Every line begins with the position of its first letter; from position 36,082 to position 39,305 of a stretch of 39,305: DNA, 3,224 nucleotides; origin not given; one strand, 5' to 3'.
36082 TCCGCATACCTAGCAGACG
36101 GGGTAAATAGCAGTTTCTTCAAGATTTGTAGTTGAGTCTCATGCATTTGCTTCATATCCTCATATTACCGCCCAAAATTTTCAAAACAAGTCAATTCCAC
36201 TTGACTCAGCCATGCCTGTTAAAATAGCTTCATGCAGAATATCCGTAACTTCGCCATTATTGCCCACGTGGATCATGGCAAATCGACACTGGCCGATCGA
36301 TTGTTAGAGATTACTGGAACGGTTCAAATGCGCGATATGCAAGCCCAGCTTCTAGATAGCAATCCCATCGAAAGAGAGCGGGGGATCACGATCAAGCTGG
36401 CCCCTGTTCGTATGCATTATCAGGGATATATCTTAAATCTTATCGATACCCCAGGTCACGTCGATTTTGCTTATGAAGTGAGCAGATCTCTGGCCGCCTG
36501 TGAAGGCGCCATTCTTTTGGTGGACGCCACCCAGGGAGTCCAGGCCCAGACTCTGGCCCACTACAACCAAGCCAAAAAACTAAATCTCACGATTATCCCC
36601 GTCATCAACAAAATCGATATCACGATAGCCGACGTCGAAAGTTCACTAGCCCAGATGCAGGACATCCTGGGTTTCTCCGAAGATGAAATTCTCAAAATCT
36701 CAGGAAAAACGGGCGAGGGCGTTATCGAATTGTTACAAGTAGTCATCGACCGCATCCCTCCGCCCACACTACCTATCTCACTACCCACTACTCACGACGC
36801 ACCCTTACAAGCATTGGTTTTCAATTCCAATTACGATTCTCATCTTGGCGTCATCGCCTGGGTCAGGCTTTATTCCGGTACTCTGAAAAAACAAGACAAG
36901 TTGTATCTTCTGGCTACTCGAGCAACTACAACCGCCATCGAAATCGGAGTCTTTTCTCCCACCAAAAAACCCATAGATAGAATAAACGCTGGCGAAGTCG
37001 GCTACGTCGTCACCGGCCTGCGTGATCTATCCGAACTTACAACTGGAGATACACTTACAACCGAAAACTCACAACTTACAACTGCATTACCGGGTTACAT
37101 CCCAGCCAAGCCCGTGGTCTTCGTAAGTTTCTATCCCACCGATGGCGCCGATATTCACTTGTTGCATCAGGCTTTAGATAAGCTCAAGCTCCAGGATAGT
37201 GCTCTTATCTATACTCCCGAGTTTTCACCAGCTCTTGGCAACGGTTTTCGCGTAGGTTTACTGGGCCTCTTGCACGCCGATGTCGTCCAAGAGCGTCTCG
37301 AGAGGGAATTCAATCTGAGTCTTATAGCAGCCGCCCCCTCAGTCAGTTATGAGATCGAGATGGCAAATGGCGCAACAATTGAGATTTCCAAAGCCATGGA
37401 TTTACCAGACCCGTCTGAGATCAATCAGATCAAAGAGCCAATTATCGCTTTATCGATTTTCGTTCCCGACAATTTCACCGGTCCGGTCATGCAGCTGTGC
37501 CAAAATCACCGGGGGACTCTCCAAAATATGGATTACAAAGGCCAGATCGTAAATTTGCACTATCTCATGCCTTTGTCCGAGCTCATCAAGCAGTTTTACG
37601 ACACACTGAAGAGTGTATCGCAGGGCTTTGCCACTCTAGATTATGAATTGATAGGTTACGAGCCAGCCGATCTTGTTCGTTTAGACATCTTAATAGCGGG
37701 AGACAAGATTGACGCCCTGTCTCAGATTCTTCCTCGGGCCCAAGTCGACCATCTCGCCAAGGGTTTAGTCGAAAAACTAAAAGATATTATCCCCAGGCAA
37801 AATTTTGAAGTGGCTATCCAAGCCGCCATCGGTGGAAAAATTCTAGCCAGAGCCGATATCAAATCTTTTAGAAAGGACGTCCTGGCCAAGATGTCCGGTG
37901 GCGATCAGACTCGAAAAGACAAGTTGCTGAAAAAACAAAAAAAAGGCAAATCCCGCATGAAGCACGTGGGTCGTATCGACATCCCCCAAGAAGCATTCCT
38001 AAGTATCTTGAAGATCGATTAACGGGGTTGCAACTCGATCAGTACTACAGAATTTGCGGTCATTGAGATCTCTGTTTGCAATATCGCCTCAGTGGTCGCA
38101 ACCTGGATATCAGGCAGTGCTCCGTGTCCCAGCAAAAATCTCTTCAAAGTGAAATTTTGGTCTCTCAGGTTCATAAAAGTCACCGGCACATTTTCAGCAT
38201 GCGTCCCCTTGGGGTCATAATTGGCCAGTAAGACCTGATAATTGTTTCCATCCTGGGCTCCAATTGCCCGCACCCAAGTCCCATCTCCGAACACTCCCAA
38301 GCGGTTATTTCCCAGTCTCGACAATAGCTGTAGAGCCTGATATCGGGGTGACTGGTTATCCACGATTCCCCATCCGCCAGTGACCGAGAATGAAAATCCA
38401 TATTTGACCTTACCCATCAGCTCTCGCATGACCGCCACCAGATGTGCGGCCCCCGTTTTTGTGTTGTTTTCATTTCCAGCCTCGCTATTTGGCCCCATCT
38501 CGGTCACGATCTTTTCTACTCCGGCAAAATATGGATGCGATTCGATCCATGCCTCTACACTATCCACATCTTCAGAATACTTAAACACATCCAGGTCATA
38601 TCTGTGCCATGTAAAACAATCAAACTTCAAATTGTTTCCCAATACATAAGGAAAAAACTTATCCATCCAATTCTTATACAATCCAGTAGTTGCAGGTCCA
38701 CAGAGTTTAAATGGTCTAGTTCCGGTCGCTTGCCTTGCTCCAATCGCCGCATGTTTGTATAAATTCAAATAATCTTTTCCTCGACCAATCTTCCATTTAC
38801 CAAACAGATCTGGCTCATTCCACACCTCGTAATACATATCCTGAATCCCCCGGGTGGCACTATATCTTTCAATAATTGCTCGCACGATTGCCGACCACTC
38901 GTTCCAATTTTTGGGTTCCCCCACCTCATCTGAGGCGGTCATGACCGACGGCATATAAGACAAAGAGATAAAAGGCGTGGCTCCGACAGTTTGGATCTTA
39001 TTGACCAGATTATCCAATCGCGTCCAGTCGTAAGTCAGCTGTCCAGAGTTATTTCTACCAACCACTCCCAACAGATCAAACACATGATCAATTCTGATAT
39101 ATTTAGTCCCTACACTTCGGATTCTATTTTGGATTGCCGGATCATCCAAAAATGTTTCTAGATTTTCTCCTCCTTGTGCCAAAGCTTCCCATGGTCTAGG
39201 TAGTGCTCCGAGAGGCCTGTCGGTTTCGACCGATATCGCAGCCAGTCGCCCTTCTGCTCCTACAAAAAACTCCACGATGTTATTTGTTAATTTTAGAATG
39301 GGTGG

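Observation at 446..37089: Dispersed family of heptamer-phased (7-nt/21-nt) quasi-repeat cassettes embedded in-frame in unrelated genes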

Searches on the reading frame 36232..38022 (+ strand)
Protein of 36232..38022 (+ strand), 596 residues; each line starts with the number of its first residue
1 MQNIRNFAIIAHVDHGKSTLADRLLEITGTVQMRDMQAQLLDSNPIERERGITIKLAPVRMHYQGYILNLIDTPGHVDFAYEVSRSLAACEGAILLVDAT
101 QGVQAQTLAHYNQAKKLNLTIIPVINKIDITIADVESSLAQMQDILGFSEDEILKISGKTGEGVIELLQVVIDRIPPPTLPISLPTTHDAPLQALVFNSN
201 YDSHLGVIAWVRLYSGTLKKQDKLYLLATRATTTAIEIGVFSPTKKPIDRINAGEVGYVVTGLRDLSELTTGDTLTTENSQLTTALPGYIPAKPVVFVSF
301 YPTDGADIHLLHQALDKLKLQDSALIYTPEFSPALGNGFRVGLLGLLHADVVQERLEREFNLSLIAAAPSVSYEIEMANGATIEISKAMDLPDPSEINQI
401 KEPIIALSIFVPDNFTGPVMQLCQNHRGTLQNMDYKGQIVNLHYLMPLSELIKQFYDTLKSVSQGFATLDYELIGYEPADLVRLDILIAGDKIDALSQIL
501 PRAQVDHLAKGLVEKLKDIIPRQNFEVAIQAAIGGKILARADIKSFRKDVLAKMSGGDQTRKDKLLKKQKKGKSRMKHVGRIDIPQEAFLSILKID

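Call 7: find_encoding_contigs(protein=window:36232-38022:+, flank=10000, max_places=6)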
Protein window:36232-38022:+ (596 aa): no gene with exactly this product is on record in the collection.
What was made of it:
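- Tried and rejected: First look-up of the window's LepA in the contig index found nothing (call 7).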

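Call 8: find_related_loci(query=window:36232-38022:+, collection=genome_contigs, flank=10000)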
Query window:36232-38022:+ (596 aa) in genome_contigs; peptide patterns used: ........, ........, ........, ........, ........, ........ (x = any residue, [..] = any of these).
184 stretches matched a pattern; 115 encode a relative of the query (tblastn E <= 1e-3); the best 80 are kept; 80 distinct loci.
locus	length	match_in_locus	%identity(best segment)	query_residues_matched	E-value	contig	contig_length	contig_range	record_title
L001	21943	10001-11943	93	1-596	0e+0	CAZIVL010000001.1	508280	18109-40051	MAG TPA_asm: uncultured Gammaproteobacteria bacterium isolate SRP342105_co1_60 genome assembly, contig: NODE_6_length_50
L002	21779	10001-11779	73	1-596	0e+0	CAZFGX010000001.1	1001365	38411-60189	MAG TPA_asm: uncultured Gammaproteobacteria bacterium isolate SRP342105_co1_501 genome assembly, contig: NODE_2_length_1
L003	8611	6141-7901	65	1-595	0e+0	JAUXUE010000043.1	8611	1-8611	MAG: Candidatus Amesbacteria bacterium isolate C13_metabat.bin.65 C13_k141_226395, whole genome shotgun sequence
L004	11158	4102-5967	63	1-595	0e+0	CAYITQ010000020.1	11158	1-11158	MAG TPA_asm: uncultured Gammaproteobacteria bacterium isolate ERP119705_co3_801 genome assembly, contig: NODE_7097_lengt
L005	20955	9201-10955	64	3-595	0e+0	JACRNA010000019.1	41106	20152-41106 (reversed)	MAG: Candidatus Amesbacteria bacterium isolate NC_groundwater_1921_Pr3_S-0.2um_39_4 scaffold_316785, whole genome shotgu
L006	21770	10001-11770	67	1-595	0e+0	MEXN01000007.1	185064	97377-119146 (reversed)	MAG: Candidatus Amesbacteria bacterium RIFCSPLOWO2_01_FULL_48_25 rifcsplowo2_01_scaffold_52, whole genome shotgun sequen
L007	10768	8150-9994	55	3-594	0e+0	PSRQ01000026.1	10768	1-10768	MAG: Candidatus Cerribacteria bacterium 'Amazon FNV 2010 28 9' contig_55_139321151_length10768multi4, whole genome shotg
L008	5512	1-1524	62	80-595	0e+0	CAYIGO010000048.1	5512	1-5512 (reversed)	MAG TPA_asm: uncultured Gammaproteobacteria bacterium isolate ERP119705_co22_108 genome assembly, contig: NODE_11193_len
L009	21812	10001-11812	53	3-595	0e+0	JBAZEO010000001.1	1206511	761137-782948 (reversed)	MAG: Dehalococcoidia bacterium isolate SO_2017_LW3_128 NODE_3_length_1206511_cov_6.257372_LW162_2017, whole genome shotg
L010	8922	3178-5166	48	3-594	0e+0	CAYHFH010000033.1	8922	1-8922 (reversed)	MAG TPA_asm: uncultured Gammaproteobacteria bacterium isolate ERP119705_co10_87 genome assembly, contig: NODE_6300_lengt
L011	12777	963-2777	52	2-595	0e+0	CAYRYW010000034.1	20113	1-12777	MAG TPA_asm: uncultured Dehalococcoidales bacterium isolate binchicken_co334_379 genome assembly, contig: NODE_4586_leng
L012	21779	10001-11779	50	4-595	0e+0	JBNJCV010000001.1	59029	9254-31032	MAG: Actinomycetota bacterium isolate Y23_7dBSe1.bin.152 NODE_183_length_59029_cov_21.827796, whole genome shotgun seque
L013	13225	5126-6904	50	4-595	0e+0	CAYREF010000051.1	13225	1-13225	MAG TPA_asm: uncultured Actinomycetota bacterium isolate SRP141376_co1_221 genome assembly, contig: NODE_9047_length_132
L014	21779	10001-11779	51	3-595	0e+0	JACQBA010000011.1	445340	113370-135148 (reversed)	MAG: Elusimicrobia bacterium isolate NC_groundwater_930_Pr1_S-0.2um_66_35 Montesol18-Sp2_coassembly_scaffold_540823, who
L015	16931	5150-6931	50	4-596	0e+0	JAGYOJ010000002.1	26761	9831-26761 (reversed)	MAG: Actinomycetota bacterium isolate M55B165 2, whole genome shotgun sequence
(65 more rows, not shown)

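Call 9: search_protein_families(library=pfam, proteins=[window:36232-38022:+])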
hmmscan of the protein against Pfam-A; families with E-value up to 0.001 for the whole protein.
window:36232-38022:+ (596 aa): 6 families
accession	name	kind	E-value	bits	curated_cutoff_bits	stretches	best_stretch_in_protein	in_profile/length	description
PF00009.33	GTP_EFTU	-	1.9e-57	194.3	26.5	1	3-177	2-188/188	Elongation factor Tu GTP binding domain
PF06421.17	LepA_C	-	5.3e-42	142.7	29.7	1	488-594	1-107/107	GTP-binding protein LepA C-terminus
PF00679.30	EFG_C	-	1.4e-20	73.6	27.9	1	400-485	2-87/89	Elongation factor G C-terminus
PF03144.31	GTP_EFTU_D2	-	1e-09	39.1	30.3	1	206-276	1-73/73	Elongation factor Tu domain 2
PF22042.2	EF-G_D2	-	3.3e-08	33.9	27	1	191-277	1-83/84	Elongation factor G domain 2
PF01926.29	MMR_HSR1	-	1e-05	26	21.9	1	8-127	3-113/113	50S ribosome-binding GTPase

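Call 52: find_related_loci(query=A2, collection=metagenome_contigs, flank=8000)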
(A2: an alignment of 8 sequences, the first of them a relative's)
Query A2 (584 aa) in metagenome_contigs; peptide patterns used: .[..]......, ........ (x = any residue, [..] = any of these).
600 stretches matched a pattern (row limit reached: there are more); 593 encode a relative of the query (tblastn E <= 1e-3); the best 80 are kept; 80 distinct loci.
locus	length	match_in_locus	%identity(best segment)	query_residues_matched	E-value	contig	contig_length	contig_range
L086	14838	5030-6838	52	1-584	0e+0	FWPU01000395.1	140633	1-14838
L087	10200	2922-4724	54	1-584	0e+0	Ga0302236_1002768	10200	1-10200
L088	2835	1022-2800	53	1-584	0e+0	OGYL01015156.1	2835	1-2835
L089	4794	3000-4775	52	1-584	0e+0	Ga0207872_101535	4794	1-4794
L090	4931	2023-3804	52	1-584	0e+0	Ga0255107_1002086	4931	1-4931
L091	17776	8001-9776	52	1-584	0e+0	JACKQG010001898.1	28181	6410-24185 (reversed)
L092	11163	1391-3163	52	1-584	0e+0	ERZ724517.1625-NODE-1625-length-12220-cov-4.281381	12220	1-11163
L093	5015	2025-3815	52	2-584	0e+0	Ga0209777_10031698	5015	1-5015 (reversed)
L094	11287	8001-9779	52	1-584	0e+0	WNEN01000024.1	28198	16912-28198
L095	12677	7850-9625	52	1-584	0e+0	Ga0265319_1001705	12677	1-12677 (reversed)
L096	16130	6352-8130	52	1-584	0e+0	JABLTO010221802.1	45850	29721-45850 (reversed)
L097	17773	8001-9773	51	1-584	0e+0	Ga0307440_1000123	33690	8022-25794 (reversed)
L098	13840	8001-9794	51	1-584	0e+0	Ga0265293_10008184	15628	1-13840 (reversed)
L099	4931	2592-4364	52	2-584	0e+0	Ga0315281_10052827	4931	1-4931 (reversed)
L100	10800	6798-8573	52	1-584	0e+0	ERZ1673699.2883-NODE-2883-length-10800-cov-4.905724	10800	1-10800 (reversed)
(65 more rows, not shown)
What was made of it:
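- Tried and rejected: Metagenome scan with a Microgenomates LepA alignment (call 52).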

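Call 71: find_homologous_proteins(query=window:36232-38022:+, max_evalue=1e-100)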
Query window:36232-38022:+ (596 aa): 7989 proteins with E <= 1e-100 among 8000 candidates; the best 120 are listed.
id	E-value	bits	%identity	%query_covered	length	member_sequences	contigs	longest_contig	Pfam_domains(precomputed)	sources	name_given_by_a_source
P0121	0.0e+0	1308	100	100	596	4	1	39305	PF01926.30,PF00679.31,PF06421.18,PF00009.34,PF03144.32,PF22042.3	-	-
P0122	0.0e+0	1190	87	100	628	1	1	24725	PF00679.31,PF06421.18,PF00009.34,PF03144.32,PF22042.3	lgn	-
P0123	2.3e-292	989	76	100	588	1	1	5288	PF01926.30,PF00679.31,PF06421.18,PF00009.34,PF03144.32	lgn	-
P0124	7.7e-287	971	75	100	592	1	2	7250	PF00679.31,PF06421.18,PF00009.34,PF03144.32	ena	-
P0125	9.7e-287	970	74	100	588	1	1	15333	PF01926.30,PF00679.31,PF06421.18,PF00009.34,PF03144.32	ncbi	-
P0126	8.6e-286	967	74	100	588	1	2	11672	PF01926.30,PF00679.31,PF06421.18,PF00009.34,PF03144.32,PF22042.3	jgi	jgi:GTP-binding protein LepA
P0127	1.6e-285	966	75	100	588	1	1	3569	PF00679.31,PF06421.18,PF00009.34,PF03144.32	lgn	-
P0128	4.9e-285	965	73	100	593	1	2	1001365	PF01926.30,PF00679.31,PF06421.18,PF00009.34,PF03144.32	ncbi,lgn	-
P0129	2.2e-283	959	73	100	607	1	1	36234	PF00679.31,PF06421.18,PF00009.34,PF03144.32,PF22042.3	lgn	-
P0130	3.2e-283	959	74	100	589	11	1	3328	PF00679.31,PF06421.18,PF00009.34,PF03144.32,PF22042.3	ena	-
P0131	8.0e-283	957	74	100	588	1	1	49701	PF01926.30,PF00679.31,PF06421.18,PF00009.34,PF03144.32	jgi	-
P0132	9.9e-283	957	74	100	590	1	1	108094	PF00679.31,PF06421.18,PF00009.34,PF03144.32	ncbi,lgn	-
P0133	2.0e-282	956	73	100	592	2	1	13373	PF01926.30,PF00679.31,PF06421.18,PF00009.34,PF03144.32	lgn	-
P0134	7.1e-281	951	73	100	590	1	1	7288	PF00679.31,PF06421.18,PF00009.34,PF03144.32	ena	-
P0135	7.8e-281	951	72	100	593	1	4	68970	PF01926.30,PF00679.31,PF06421.18,PF00009.34,PF03144.32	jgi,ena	-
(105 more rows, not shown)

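Call 74: find_encoding_contigs(protein=P0122, flank=10000, max_places=2)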
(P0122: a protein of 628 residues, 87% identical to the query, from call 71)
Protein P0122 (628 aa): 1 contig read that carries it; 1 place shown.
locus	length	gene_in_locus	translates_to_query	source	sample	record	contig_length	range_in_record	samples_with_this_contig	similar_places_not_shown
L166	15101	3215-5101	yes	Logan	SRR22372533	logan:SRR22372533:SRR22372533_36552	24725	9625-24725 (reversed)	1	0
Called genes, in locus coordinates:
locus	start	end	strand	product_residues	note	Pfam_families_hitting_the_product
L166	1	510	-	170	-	?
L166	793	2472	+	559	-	PF03023:MurJ, PF13440:Polysacc_synt_3, PF01554:MatE (weak)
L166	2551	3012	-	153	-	PF13649:Methyltransf_25 (weak)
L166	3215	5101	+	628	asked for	PF00009:GTP_EFTU, PF22042:EF-G_D2, PF03144:GTP_EFTU_D2, PF00679:EFG_C, PF06421:LepA_C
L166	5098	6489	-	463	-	PF01229:Glyco_hydro_39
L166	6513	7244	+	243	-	PF01628:HrcA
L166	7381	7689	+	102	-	PF01025:GrpE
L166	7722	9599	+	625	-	PF00012:HSP70, PF06723:MreB_Mbl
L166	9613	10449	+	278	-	PF01145:Band_7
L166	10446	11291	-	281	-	PF10672:Methyltrans_SAM, PF03602:Cons_hypoth95 (weak), PF09445:Methyltransf_15 (weak)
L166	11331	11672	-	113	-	PF00411:Ribosomal_S11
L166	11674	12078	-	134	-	PF00416:Ribosomal_S13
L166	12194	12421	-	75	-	PF01176:eIF-1a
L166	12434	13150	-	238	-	PF00557:Peptidase_M24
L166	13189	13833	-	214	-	PF00406:ADK, PF13207:AAA_17, PF05191:ADK_lid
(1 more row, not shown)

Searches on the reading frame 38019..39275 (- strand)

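Call 65: search_protein_families(library=pfam, proteins=[window:38019-39275:-], max_evalue=0.00001)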
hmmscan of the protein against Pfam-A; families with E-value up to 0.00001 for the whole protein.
window:38019-39275:- (418 aa): 2 families
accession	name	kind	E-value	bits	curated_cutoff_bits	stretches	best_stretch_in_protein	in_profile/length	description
PF01229.23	Glyco_hydro_39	-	1.7e-23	83.7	26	1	53-230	44-230/472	Glycosyl hydrolases family 39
PF11790.14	Glyco_hydro_cc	-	2.7e-06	27.6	21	1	151-283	71-196/237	Glycosyl hydrolase catalytic core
